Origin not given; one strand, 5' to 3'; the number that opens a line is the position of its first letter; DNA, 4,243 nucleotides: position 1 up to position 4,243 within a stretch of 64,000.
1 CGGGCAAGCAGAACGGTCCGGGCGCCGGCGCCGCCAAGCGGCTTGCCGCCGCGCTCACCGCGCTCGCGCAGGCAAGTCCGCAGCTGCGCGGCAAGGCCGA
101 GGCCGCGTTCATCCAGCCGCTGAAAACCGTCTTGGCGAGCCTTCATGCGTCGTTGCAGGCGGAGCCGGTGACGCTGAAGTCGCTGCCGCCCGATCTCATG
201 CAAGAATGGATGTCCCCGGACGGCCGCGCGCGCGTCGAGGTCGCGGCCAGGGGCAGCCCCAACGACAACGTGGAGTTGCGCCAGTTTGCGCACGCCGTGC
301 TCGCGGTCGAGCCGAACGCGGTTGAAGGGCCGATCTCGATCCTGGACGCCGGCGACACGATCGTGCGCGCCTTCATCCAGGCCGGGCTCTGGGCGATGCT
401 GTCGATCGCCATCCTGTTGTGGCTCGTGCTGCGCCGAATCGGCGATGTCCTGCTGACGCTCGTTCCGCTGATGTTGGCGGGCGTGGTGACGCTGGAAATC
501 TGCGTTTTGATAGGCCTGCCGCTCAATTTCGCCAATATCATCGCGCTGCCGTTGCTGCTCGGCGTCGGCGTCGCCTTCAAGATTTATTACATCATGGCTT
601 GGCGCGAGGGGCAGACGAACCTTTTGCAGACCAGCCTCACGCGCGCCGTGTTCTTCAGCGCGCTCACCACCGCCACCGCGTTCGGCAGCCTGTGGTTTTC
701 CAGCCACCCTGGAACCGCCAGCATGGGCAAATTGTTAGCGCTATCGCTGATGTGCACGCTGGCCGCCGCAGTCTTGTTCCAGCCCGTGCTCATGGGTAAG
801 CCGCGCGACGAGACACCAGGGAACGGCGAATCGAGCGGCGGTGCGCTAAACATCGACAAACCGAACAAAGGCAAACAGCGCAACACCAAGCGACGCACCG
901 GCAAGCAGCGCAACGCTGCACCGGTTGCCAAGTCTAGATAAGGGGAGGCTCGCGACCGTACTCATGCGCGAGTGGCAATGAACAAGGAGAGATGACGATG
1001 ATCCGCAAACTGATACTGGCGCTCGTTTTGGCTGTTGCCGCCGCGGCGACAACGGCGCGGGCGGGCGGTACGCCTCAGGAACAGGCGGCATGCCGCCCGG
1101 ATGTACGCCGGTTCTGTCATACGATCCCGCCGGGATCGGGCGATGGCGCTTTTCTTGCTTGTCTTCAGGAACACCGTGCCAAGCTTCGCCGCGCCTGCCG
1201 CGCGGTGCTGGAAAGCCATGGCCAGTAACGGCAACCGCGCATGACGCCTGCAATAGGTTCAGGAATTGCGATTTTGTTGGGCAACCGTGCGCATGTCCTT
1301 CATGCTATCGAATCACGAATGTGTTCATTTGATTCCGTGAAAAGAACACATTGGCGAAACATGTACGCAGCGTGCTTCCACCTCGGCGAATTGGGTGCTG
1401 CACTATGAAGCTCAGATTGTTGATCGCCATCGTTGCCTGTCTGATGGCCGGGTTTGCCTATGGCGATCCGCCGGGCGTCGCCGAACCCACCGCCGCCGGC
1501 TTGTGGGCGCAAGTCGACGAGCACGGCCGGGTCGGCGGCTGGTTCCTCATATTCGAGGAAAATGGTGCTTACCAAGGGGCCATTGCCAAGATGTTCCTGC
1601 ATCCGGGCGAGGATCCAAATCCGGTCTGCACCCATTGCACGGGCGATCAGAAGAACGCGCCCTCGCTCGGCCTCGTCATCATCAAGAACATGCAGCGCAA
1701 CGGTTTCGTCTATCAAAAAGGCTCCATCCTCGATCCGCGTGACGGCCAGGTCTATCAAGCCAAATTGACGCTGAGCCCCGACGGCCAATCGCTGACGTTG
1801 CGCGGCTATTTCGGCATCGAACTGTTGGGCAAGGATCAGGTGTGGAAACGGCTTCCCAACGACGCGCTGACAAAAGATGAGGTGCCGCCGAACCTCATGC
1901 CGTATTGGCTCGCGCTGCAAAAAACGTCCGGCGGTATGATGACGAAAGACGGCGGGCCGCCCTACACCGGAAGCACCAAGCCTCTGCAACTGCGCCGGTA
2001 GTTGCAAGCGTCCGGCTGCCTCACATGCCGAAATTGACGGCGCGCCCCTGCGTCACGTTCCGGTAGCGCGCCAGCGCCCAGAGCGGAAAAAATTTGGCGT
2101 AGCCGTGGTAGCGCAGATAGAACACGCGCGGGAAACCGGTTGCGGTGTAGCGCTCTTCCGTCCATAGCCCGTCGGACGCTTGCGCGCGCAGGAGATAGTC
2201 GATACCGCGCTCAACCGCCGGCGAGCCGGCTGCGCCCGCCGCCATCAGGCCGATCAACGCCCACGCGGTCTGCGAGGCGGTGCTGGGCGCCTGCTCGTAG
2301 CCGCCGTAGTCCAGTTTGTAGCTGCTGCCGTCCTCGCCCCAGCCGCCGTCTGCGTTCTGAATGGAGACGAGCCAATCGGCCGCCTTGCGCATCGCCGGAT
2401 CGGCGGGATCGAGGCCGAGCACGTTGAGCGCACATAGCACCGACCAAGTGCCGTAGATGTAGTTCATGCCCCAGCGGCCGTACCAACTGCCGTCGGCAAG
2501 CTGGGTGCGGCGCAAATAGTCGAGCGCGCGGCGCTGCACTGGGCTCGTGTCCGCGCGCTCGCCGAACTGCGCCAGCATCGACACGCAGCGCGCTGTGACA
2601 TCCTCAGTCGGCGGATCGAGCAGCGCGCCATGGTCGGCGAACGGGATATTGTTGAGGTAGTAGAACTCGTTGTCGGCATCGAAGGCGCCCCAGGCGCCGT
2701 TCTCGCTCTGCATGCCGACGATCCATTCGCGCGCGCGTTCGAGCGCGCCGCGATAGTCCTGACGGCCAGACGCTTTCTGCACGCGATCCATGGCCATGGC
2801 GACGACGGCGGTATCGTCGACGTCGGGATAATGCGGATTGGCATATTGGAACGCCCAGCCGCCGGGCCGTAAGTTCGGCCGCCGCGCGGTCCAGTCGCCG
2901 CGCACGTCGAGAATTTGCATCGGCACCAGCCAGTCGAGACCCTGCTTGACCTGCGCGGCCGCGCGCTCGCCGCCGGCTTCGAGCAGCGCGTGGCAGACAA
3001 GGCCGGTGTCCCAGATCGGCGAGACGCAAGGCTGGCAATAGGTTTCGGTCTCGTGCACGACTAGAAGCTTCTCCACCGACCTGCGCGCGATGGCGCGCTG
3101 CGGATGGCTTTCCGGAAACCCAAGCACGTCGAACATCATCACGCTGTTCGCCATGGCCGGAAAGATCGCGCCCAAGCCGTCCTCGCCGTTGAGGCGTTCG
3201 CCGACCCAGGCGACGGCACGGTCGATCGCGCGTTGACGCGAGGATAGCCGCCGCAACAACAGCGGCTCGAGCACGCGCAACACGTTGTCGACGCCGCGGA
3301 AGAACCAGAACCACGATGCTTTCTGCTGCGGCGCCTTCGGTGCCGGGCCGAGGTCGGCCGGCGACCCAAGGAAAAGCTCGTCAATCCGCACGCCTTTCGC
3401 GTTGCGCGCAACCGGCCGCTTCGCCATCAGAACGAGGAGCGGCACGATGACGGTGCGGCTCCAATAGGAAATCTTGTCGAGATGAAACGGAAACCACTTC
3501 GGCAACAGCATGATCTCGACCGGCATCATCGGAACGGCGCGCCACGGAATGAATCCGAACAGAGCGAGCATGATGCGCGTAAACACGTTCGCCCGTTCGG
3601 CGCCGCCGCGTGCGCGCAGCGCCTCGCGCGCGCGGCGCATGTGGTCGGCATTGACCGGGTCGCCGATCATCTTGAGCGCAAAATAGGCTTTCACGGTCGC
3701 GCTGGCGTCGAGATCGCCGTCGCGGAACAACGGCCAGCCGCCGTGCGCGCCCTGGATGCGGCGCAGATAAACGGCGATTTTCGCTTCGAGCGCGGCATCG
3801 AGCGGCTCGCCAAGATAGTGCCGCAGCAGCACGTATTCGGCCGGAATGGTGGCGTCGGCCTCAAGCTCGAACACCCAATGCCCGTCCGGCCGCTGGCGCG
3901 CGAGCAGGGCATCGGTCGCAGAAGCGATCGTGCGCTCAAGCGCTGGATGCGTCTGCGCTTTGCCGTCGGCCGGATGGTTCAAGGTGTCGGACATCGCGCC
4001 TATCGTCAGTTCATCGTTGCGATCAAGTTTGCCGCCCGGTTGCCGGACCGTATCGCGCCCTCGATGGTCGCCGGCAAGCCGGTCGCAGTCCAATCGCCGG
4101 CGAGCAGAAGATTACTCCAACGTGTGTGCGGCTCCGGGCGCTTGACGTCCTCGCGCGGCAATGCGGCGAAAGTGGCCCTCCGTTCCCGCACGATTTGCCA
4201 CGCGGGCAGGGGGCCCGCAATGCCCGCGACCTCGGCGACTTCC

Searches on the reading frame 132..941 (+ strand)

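Call 70: search_protein_families(library=pfam, max_evalue=0.0001, proteins=[window:132-941:+])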
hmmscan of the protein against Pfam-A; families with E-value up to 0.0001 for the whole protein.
window:132-941:+ (269 aa): 1 family
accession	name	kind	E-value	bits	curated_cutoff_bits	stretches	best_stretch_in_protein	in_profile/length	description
PF03176.21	MMPL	-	5.3e-09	35.9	20.5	1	20-222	74-300/333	MMPL family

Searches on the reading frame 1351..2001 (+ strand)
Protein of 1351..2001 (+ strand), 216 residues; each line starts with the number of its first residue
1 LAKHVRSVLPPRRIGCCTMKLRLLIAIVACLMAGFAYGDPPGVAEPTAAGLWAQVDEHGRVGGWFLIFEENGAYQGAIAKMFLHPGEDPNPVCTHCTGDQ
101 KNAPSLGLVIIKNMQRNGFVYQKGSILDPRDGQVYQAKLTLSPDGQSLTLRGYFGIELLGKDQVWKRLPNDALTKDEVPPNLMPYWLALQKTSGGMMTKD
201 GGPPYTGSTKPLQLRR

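Call 70: search_protein_families(library=pfam, max_evalue=0.0001, proteins=[window:1351-2001:+])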
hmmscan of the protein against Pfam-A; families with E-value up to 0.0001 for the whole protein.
window:1351-2001:+ (216 aa): 1 family
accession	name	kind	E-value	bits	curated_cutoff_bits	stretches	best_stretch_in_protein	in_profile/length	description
PF09917.15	DUF2147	-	1.2e-23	84.3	27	1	50-167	1-112/112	Uncharacterized protein conserved in bacteria (DUF2147)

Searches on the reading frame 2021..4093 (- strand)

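Call 57: search_protein_families(library=ncbifam, max_evalue=0.000001, proteins=[window:2021-4093:-])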
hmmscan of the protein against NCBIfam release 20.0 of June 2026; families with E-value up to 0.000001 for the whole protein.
window:2021-4093:- (690 aa): 5 families
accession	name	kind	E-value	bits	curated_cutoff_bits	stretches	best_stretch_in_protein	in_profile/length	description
TIGR01507.1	hopene_cyclase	equivalog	1.2e-241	803.6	431.1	1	50-681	12-637/640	squalene--hopene cyclase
TIGR01787.1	squalene_cyclas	subfamily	7.3e-191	636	322.7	1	55-679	1-622/622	squalene/oxidosqualene cyclases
TIGR03463.1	osq_cycl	subfamily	1.5e-72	244.8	851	1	62-677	3-634/634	2,3-oxidosqualene cyclase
TIGR04277.1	squa_tetra_cyc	equivalog_domain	4.5e-53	180.7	500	2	411-679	350-622/624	tetrahymanol synthase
NF053823.1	SCO2321_fam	equivalog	3.4e-14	52.6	300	0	555-587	110-140/405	SCO2321 family membrane protein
